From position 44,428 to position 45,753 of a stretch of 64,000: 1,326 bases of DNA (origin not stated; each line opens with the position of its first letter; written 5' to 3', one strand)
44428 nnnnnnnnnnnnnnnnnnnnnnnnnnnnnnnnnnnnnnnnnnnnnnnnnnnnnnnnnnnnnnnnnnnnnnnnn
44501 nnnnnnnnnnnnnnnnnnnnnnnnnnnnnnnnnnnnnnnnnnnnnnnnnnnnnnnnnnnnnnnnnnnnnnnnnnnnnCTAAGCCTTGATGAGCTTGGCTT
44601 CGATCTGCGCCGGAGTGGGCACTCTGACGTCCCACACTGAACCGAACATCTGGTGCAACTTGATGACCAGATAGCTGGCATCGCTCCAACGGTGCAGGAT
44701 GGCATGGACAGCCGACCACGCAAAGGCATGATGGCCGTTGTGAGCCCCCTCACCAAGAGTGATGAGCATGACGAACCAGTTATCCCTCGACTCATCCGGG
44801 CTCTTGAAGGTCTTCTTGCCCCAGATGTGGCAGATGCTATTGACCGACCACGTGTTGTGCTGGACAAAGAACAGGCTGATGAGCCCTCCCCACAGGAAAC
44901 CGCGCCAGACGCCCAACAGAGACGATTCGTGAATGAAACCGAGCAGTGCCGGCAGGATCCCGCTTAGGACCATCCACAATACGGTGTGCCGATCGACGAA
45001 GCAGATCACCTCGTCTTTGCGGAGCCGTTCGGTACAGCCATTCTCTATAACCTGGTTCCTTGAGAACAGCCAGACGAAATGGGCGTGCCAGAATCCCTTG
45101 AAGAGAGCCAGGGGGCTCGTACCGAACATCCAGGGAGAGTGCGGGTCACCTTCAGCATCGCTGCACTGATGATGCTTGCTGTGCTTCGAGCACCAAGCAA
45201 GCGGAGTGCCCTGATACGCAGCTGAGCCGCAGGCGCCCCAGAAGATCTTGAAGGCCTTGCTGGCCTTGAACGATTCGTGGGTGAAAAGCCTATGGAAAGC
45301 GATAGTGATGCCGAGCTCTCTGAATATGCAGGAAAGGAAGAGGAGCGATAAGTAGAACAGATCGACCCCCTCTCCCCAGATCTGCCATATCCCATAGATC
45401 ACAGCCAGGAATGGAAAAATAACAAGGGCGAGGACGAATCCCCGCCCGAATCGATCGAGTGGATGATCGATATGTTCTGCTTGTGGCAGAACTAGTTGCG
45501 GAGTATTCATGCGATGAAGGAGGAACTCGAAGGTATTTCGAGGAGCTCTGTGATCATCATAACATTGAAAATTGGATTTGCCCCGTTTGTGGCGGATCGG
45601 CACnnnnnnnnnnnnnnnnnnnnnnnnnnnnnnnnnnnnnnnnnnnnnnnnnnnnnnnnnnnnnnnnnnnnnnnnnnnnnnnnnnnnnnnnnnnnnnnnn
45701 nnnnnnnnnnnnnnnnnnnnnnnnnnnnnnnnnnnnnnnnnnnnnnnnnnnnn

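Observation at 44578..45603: Membrane delta-9-type fatty-acid desaturase in an otherwise biosynthetically minimal genome, flanked by tRNA genes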

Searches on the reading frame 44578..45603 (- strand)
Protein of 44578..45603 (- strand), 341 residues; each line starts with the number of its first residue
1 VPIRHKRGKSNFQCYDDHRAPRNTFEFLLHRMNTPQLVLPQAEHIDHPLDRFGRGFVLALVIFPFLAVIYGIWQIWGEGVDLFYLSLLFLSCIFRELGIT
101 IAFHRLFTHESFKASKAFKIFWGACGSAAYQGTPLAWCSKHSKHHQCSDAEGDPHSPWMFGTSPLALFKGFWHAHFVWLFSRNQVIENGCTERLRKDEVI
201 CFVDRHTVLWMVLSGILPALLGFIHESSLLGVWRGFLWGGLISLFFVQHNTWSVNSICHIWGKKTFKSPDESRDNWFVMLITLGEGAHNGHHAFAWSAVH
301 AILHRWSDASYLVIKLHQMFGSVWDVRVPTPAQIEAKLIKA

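Call 4: search_protein_families(library=pfam, proteins=[window:44578-45603:-], max_evalue=0.01)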
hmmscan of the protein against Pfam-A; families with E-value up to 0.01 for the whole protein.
window:44578-45603:- (341 aa): 1 family
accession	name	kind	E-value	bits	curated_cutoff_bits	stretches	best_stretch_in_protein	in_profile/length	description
PF00487.30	FA_desaturase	-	1.4e-13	51.7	29.7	1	85-295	7-224/253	Fatty acid desaturase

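Call 5: search_protein_families(library=ncbifam, proteins=[window:44578-45603:-], max_evalue=0.01)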
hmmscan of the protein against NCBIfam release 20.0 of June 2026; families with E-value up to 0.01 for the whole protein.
window:44578-45603:- (341 aa): 1 family
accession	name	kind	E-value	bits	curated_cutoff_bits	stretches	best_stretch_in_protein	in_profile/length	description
NF049918.1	DesA_fam_desat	equivalog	4.2e-13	49.2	400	1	97-323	23-237/385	DesA family fatty acid desaturase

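Call 6: search_solved_structures(query=window:44578-45603:-, max_evalue=1, show_alignments=2)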
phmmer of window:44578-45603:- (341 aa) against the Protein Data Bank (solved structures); distinct sequences matched with E-value up to 1: 83 (the best 60 are shown).
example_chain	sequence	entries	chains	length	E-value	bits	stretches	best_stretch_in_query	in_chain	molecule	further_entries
4ymk_A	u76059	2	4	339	1.6e-20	76.4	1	62-307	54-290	Acyl-CoA desaturase 1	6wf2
4zyo_A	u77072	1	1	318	4.5e-19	71.7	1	66-328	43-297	Acyl-CoA desaturase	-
7rsn_B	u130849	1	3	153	0.0019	20.2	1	217-290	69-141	AMC018 gp41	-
9nbt_B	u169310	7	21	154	0.008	18.2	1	217-290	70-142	Envelope glycoprotein gp41 | Env polyprotein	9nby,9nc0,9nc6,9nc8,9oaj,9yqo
9nc3_B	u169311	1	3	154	0.0082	18.2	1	217-290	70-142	Envelope glycoprotein gp41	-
6nc2_B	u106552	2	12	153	0.015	17.3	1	217-290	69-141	AMC011 v4.2 SOSIP gp41 | HIV-1 Env AMC011 v4.2 SOSIP gp41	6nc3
6vpx_D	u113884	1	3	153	0.015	17.3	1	218-290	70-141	Envelope glycoprotein gp41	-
9bf6_A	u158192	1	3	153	0.021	16.8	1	217-290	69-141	Envelope glycoprotein gp41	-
8d50_B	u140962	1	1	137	0.035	16.1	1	217-290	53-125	Envelope glycoprotein gp41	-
7ska_B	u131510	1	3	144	0.066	15.2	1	217-290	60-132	Envelope glycoprotein gp41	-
6vo3_B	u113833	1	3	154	0.073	15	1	217-289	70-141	AMC009 SOSIP.v4.2 envelope glycoprotein gp41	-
7z3a_B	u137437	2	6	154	0.076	15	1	217-289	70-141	AMC009 SOSIP.v5.2 envelope glycoprotein gp41 | AMC009 SOSIPv5.2 envelope glycoprotein gp41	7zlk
9omg_B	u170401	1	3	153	0.081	14.9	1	216-289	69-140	HIV Env gp41 ectodomain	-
9dhw_B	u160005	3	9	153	0.083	14.8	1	216-289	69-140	Q23.MD39 Transmembrane protein gp41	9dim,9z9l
8fad_B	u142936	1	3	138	0.086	14.8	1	217-289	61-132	Transmembrane protein gp41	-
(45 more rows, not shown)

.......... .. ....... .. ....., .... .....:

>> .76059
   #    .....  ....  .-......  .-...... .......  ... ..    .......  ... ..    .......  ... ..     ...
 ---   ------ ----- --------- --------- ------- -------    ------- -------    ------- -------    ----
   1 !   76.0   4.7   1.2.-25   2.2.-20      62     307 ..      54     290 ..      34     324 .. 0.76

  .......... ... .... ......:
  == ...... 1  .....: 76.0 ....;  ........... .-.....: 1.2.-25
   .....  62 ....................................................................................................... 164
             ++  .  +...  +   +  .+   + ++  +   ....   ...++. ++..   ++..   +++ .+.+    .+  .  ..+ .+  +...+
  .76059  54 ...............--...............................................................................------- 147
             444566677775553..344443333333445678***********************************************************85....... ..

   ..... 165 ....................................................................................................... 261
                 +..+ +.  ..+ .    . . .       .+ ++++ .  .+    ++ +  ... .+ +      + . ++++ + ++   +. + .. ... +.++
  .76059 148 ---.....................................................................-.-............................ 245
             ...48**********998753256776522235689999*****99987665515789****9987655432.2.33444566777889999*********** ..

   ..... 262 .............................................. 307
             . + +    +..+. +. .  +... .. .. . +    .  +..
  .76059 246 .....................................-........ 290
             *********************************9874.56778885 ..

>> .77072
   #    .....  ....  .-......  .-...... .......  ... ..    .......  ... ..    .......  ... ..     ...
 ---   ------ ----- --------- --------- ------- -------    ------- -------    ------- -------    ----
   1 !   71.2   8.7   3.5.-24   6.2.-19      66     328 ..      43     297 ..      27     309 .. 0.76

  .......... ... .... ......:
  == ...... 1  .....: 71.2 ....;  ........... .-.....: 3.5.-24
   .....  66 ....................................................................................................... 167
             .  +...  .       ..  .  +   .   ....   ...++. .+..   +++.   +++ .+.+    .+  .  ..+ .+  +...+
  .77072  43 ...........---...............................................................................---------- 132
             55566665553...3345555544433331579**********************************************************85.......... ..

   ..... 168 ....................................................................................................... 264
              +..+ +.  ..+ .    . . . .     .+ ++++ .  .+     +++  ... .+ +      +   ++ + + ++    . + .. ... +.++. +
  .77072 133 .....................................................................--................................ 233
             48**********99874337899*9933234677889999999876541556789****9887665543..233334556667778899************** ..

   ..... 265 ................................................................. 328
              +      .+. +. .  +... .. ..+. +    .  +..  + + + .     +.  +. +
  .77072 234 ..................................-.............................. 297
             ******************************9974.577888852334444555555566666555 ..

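Call 9: find_homologous_proteins(query=window:44578-45603:-, max_evalue=0.00001)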
Query window:44578-45603:- (341 aa): 2693 proteins with E <= 0.00001 among 3727 candidates; the best 120 are listed.
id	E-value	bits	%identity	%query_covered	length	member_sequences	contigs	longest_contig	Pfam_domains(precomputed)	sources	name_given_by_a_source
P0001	1.4e-215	733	100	91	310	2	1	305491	-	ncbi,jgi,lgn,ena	ncbi:MAG: fatty acid desaturase [Candidatus Paceibacterota bacterium]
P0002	1.9e-91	325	50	84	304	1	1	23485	-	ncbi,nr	ncbi:acyl-CoA desaturase [Candidatus Nomurabacteria bacterium]|nr:acyl-CoA desaturase [Candidatus No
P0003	2.6e-84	301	47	82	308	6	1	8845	PF00487.31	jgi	jgi:stearoyl-CoA desaturase (delta-9 desaturase)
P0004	3.0e-81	291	49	80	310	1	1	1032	PF00487.31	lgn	-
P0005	1.6e-77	279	36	83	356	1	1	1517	PF00487.31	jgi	jgi:stearoyl-CoA desaturase (delta-9 desaturase)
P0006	2.1e-77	278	44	82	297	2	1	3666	PF00487.31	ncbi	-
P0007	2.7e-76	275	46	83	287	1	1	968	PF00487.31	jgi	jgi:stearoyl-CoA desaturase (delta-9 desaturase)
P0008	4.2e-76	274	46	83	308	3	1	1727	PF00487.31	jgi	jgi:stearoyl-CoA desaturase (delta-9 desaturase)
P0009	9.7e-76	273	46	85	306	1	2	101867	PF00487.31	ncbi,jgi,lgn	-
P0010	1.5e-73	266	41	98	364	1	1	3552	PF00487.31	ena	-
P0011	3.4e-72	261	38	92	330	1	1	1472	PF00487.31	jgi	jgi:stearoyl-CoA desaturase (delta-9 desaturase)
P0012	4.5e-71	258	45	85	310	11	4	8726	PF00487.31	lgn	-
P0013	2.5e-70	255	46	82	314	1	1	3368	PF00487.31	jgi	jgi:stearoyl-CoA desaturase (Delta-9 desaturase)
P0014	3.1e-70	255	45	82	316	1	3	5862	PF00487.31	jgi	jgi:stearoyl-CoA desaturase (Delta-9 desaturase)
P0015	5.0e-70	254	44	84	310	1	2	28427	PF00487.31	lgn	-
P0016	5.2e-70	254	44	87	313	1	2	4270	PF00487.31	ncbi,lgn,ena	-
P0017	1.0e-69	253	44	88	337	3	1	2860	PF00487.31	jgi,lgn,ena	-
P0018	3.2e-69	252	42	87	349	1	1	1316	PF00487.31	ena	-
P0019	5.5e-69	251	42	85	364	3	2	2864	PF00487.31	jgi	jgi:stearoyl-CoA desaturase (delta-9 desaturase)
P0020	1.4e-68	250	45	82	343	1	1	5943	PF00487.31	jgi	jgi:stearoyl-CoA desaturase (Delta-9 desaturase)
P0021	1.7e-68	249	43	81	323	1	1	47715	PF00487.31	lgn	-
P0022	2.7e-68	249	44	87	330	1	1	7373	PF00487.31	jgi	jgi:stearoyl-CoA desaturase (delta-9 desaturase)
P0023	8.7e-68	247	40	92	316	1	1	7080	PF00487.31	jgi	-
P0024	1.0e-67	247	45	82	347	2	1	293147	PF00487.31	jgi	jgi:stearoyl-CoA desaturase (delta-9 desaturase)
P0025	1.1e-67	247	43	82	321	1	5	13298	PF00487.31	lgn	-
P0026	1.2e-67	246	42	90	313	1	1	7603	PF00487.31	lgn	-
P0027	1.4e-67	246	43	83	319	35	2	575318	PF00487.31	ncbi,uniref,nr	ncbi:acyl-CoA desaturase [Kibdelosporangium aridum]|uniref:Acyl-CoA desaturase n=1 Tax=Kibdelosporan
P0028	1.5e-67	246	46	83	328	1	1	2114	PF00487.31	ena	-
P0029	1.9e-67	246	44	79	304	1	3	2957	PF00487.31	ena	-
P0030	5.4e-67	244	44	82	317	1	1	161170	PF00487.31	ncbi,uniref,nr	ncbi:acyl-CoA desaturase [Actinokineospora enzanensis]|uniref:acyl-CoA desaturase n=1 Tax=Actinokine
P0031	8.4e-67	244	39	92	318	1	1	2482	PF00487.31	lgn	-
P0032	1.2e-66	243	43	85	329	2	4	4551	PF00487.31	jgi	-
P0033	1.2e-66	243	43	82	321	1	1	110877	PF00487.31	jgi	jgi:stearoyl-CoA desaturase (delta-9 desaturase)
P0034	1.2e-66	243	43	82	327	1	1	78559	PF00487.31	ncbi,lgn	-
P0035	1.3e-66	243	44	83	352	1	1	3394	PF00487.31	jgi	jgi:stearoyl-CoA desaturase (Delta-9 desaturase)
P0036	1.3e-66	243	43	82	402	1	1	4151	PF00487.31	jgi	jgi:stearoyl-CoA desaturase (Delta-9 desaturase)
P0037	1.5e-66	243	40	87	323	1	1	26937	PF00487.31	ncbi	-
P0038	2.1e-66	242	40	86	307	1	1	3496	PF00487.31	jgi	jgi:stearoyl-CoA desaturase (delta-9 desaturase)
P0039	2.4e-66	242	41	83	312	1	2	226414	PF00487.31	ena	-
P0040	3.2e-66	242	39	88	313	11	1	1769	PF00487.31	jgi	jgi:stearoyl-CoA desaturase (delta-9 desaturase)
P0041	3.9e-66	241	44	82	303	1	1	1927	PF00487.31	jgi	jgi:stearoyl-CoA desaturase (Delta-9 desaturase)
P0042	4.2e-66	241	40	90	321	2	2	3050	PF00487.31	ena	-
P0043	4.6e-66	241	42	84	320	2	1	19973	PF00487.31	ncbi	-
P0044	4.7e-66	241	42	89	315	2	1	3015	PF00487.31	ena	-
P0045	5.5e-66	241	44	82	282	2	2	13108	PF00487.31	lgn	-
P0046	5.9e-66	241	42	85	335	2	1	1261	PF00487.31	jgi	jgi:stearoyl-CoA desaturase (delta-9 desaturase)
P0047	6.8e-66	241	43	83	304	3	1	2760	PF00487.31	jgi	jgi:stearoyl-CoA desaturase (Delta-9 desaturase)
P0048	6.9e-66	241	42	84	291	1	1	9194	PF00487.31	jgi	jgi:stearoyl-CoA desaturase (delta-9 desaturase)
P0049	7.6e-66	240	43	84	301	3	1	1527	PF00487.31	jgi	jgi:stearoyl-CoA desaturase (Delta-9 desaturase)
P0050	7.8e-66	240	42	84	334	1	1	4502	PF00487.31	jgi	-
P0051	8.0e-66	240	42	83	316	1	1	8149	PF00487.31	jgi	jgi:stearoyl-CoA desaturase (Delta-9 desaturase)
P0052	1.0e-65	240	40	84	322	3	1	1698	PF00487.31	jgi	-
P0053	1.1e-65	240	39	88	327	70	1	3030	PF00487.31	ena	-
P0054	1.1e-65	240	43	89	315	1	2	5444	PF00487.31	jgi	jgi:stearoyl-CoA desaturase (delta-9 desaturase)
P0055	1.3e-65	240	40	85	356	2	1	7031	PF00487.31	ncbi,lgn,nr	ncbi:MAG: acyl-CoA desaturase [Actinobacteria bacterium]|nr:acyl-CoA desaturase [Actinomycetota bact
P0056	1.5e-65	240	40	89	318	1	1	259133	PF00487.31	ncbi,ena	-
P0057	1.7e-65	239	39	84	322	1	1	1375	PF00487.31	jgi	jgi:stearoyl-CoA desaturase (delta-9 desaturase)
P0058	1.7e-65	239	40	89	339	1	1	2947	PF00487.31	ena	-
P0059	1.8e-65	239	39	87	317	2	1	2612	PF00487.31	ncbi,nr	ncbi:MAG: acyl-CoA desaturase [Actinobacteria bacterium]|nr:acyl-CoA desaturase [Actinomycetota bact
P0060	1.9e-65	239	41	82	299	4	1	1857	PF00487.31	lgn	-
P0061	1.9e-65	239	39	85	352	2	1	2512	PF00487.31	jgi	jgi:stearoyl-CoA desaturase (delta-9 desaturase)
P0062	2.1e-65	239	41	82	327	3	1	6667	PF00487.31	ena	-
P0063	2.1e-65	239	44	82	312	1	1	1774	PF00487.31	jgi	jgi:stearoyl-CoA desaturase (delta-9 desaturase)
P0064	2.2e-65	239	43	80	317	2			PF00487.31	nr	nr:Fatty acid desaturase; Delta-9 fatty acid desaturase [Kibdelosporangium sp. MJ126-NF4] CTQ88687.1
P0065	2.6e-65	239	44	82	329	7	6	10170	PF00487.31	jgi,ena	jgi:stearoyl-CoA desaturase (delta-9 desaturase)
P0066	3.0e-65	239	43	83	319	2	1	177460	PF00487.31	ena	-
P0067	3.1e-65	238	41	84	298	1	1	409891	PF00487.31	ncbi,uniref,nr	ncbi:acyl-CoA desaturase [Rubinisphaera margarita]|uniref:acyl-CoA desaturase n=1 Tax=Rubinisphaera 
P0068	3.1e-65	238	39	84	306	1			PF00487.31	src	-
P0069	3.4e-65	238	42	82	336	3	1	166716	PF00487.31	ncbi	ncbi:MAG: stearoyl-CoA 9-desaturase [Phycisphaerae bacterium]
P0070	3.7e-65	238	44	83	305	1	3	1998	PF00487.31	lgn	-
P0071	3.9e-65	238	40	89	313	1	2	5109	PF00487.31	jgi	-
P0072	4.0e-65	238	40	89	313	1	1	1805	PF00487.31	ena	-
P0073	4.0e-65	238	43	80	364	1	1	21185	PF00487.31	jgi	jgi:stearoyl-CoA desaturase (delta-9 desaturase)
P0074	4.1e-65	238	40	89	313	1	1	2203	PF00487.31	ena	-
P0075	4.2e-65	238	42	84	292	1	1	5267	PF00487.31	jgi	jgi:stearoyl-CoA desaturase (delta-9 desaturase)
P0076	4.3e-65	238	41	84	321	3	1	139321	PF00487.31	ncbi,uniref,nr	ncbi:acyl-CoA desaturase [Actinophytocola xanthii]|uniref:Acyl-CoA desaturase n=1 Tax=Actinophytocol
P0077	4.6e-65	238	44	84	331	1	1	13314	PF00487.31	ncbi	-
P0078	4.6e-65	238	42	86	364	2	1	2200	PF00487.31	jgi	-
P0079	5.1e-65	238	40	89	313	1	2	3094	PF00487.31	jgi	-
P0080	5.1e-65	238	40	89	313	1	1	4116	PF00487.31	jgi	-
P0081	5.2e-65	238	40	89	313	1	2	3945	PF00487.31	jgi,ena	jgi:stearoyl-CoA desaturase (Delta-9 desaturase)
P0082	5.3e-65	238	40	89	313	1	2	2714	PF00487.31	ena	-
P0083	5.3e-65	238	43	82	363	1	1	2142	PF00487.31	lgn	-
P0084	5.4e-65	238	41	85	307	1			PF00487.31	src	-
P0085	5.4e-65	238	43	82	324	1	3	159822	PF00487.31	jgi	-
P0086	5.5e-65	238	40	89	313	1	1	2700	PF00487.31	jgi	jgi:stearoyl-CoA desaturase (delta-9 desaturase)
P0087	5.6e-65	238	43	86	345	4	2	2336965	PF00487.31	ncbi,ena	-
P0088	5.7e-65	238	40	89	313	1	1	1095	PF00487.31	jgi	-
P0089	6.0e-65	238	40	89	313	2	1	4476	PF00487.31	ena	-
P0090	7.0e-65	237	44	82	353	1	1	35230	PF00487.31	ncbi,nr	ncbi:MAG: fatty acid desaturase [Phycisphaeraceae bacterium]|nr:fatty acid desaturase [Phycisphaerac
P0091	7.1e-65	237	43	82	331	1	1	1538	PF00487.31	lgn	-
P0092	7.2e-65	237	40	89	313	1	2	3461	PF00487.31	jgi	-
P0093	7.3e-65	237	40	89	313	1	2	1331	PF00487.31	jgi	-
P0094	7.3e-65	237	40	89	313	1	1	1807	PF00487.31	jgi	jgi:stearoyl-CoA desaturase (delta-9 desaturase)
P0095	7.4e-65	237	40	89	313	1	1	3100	PF00487.31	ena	-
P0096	7.9e-65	237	42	83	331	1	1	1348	PF00487.31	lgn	-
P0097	8.0e-65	237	42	83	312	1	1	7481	PF00487.31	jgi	jgi:stearoyl-CoA desaturase (delta-9 desaturase)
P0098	8.0e-65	237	40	84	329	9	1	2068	PF00487.31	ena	-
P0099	8.5e-65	237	42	83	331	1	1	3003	PF00487.31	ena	-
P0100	8.9e-65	237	42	83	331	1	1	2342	PF00487.31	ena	-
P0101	9.2e-65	237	40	89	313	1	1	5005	PF00487.31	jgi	jgi:stearoyl-CoA desaturase (Delta-9 desaturase)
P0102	9.4e-65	237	42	83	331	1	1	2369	PF00487.31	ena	-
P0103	9.6e-65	237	40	84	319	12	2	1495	PF00487.31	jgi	jgi:stearoyl-CoA desaturase (Delta-9 desaturase)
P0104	9.6e-65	237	42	83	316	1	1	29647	PF00487.31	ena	-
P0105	9.6e-65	237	40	89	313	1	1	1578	PF00487.31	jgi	-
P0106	9.6e-65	237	40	89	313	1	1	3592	PF00487.31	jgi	-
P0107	9.7e-65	237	40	89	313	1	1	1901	PF00487.31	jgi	-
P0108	9.8e-65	237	41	83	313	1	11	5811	PF00487.31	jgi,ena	-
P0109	9.8e-65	237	40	89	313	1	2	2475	PF00487.31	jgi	jgi:stearoyl-CoA desaturase (delta-9 desaturase)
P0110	9.9e-65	237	41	83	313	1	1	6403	PF00487.31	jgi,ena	-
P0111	9.9e-65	237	44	74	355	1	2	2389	PF00487.31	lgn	-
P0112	1.0e-64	237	42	83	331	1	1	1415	PF00487.31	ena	-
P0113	1.1e-64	237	40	89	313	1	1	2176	PF00487.31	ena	-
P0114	1.1e-64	237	41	83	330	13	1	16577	PF00487.31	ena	-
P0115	1.1e-64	237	40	89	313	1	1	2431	PF00487.31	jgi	-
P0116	1.1e-64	237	40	89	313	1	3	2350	PF00487.31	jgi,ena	jgi:stearoyl-CoA desaturase (Delta-9 desaturase)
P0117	1.1e-64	237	40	89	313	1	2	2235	PF00487.31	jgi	jgi:stearoyl-CoA desaturase (delta-9 desaturase)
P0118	1.1e-64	237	43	82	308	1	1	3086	PF00487.31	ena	-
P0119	1.1e-64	237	40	85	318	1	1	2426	PF00487.31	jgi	jgi:stearoyl-CoA desaturase (Delta-9 desaturase)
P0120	1.2e-64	237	42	83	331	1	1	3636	PF00487.31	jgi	-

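Call 11: find_encoding_contigs(protein=P0001, flank=10000, max_places=3)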
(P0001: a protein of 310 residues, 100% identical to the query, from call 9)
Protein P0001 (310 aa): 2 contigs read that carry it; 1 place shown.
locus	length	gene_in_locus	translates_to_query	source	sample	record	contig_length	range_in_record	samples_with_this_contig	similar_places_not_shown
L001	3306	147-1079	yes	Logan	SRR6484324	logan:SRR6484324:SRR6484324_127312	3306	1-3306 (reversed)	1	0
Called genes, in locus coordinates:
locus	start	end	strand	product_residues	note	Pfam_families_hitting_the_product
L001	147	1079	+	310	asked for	-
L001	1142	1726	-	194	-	PF22285:DUF6962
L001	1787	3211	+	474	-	-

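Call 12: find_encoding_contigs(protein=P0002, flank=10000, max_places=3)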
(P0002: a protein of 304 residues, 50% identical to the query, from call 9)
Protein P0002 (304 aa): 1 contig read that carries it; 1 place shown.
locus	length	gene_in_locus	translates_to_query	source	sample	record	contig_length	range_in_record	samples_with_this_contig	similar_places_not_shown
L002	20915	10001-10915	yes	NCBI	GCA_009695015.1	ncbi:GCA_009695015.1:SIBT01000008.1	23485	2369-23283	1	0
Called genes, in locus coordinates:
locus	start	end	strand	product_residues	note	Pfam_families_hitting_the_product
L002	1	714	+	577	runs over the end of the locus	PF00496:SBP_bac_5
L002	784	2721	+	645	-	PF00753:Lactamase_B, PF12706:Lactamase_B_2, PF22505:RNase_J_b_CASP, PF17770:RNase_J_C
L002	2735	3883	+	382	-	PF07690:MFS_1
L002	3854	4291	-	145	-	PF06574:FAD_syn (weak), PF01467:CTP_transf_like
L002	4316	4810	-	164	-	PF00160:Pro_isomerase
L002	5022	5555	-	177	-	PF11303:DUF3105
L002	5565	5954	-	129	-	PF01219:DAGK_prokar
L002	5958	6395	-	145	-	PF07731:Cu-oxidase_2 (faint), PF13473:Cupredoxin_1, PF00127:Copper-bind (weak)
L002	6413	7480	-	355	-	-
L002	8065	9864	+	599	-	-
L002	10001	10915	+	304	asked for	-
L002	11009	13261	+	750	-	PF02743:dCache_1, PF23846:Cache_WalK (faint), PF00982:Glyco_transf_20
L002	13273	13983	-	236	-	PF00535:Glycos_transf_2, PF13641:Glyco_tranf_2_3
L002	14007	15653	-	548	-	PF06418:CTP_synth_N, PF00117:GATase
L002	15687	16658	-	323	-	PF18075:FtsX_ECD, PF02687:FtsX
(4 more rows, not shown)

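Call 13: find_related_loci(query=P0001, collection=genome_contigs, flank=6000)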
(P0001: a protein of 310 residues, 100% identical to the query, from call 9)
Query P0001 (310 aa) in genome_contigs; peptide patterns used: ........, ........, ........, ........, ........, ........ (x = any residue, [..] = any of these).
26 stretches matched a pattern, but none encodes a relative of the query by tblastn (E <= 1e-3).
